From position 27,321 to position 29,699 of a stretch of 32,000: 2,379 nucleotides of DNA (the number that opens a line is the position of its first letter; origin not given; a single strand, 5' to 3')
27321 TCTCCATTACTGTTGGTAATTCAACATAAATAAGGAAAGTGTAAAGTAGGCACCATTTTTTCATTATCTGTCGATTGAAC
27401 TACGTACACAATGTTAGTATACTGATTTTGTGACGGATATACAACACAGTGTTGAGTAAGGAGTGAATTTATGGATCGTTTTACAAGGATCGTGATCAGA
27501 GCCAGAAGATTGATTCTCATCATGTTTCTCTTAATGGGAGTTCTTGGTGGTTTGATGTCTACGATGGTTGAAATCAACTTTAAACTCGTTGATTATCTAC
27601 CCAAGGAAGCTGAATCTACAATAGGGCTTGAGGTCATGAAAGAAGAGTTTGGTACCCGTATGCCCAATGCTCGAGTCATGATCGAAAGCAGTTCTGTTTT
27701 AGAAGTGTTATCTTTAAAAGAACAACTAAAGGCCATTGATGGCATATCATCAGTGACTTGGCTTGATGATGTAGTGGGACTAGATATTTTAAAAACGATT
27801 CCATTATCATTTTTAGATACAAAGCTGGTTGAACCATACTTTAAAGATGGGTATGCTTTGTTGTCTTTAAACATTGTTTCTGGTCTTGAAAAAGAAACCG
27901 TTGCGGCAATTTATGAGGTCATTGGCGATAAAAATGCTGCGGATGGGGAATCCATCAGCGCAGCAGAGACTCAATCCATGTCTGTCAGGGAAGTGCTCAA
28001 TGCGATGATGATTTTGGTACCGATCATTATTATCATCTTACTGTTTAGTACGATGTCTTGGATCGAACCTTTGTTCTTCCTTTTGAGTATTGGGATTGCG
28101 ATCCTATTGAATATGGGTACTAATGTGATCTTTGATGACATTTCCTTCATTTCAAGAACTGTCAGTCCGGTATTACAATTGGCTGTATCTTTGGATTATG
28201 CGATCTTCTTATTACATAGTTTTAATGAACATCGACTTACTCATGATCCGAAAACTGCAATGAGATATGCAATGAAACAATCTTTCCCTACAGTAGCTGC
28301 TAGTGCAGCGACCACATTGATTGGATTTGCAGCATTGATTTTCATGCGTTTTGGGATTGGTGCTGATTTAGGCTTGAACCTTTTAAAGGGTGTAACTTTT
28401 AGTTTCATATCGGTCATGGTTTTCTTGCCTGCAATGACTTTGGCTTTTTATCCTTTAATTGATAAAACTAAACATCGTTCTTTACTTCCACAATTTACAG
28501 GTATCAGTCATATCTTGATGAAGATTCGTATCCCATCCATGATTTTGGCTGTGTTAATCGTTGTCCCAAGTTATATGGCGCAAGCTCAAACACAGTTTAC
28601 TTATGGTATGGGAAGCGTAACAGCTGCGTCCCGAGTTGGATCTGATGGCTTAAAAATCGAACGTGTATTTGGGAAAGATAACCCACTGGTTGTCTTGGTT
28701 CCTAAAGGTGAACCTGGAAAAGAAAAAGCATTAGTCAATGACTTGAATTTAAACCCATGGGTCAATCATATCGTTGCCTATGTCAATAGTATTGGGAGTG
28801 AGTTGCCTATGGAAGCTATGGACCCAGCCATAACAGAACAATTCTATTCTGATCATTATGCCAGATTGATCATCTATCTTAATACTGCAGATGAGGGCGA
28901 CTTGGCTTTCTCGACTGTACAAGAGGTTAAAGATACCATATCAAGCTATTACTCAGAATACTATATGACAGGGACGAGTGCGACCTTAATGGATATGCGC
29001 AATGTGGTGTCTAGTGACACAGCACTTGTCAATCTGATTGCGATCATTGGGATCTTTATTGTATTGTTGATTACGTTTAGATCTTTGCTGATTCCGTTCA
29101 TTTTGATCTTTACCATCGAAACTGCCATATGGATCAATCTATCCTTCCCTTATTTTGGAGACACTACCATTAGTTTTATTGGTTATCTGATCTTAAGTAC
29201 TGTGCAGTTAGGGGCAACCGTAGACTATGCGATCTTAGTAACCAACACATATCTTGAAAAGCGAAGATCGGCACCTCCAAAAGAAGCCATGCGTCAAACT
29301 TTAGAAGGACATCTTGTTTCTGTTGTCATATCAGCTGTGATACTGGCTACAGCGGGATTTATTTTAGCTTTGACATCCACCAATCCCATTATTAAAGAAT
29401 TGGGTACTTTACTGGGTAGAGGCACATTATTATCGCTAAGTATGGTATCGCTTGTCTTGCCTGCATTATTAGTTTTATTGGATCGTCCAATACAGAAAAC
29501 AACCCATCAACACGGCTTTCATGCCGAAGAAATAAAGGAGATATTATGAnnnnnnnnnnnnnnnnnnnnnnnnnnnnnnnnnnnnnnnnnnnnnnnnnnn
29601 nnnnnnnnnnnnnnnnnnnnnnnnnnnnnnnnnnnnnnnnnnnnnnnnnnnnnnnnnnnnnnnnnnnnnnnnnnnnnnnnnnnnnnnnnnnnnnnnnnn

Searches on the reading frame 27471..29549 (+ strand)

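Call 25: search_protein_families(library=pfam, proteins=[window:27471-29549:+], max_evalue=0.00001)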
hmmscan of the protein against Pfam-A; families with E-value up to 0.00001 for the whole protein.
window:27471-29549:+ (692 aa): 1 family
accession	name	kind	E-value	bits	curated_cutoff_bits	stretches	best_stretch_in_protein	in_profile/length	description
PF03176.21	MMPL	-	3.5e-47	161.4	20.5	2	451-673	73-305/333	MMPL family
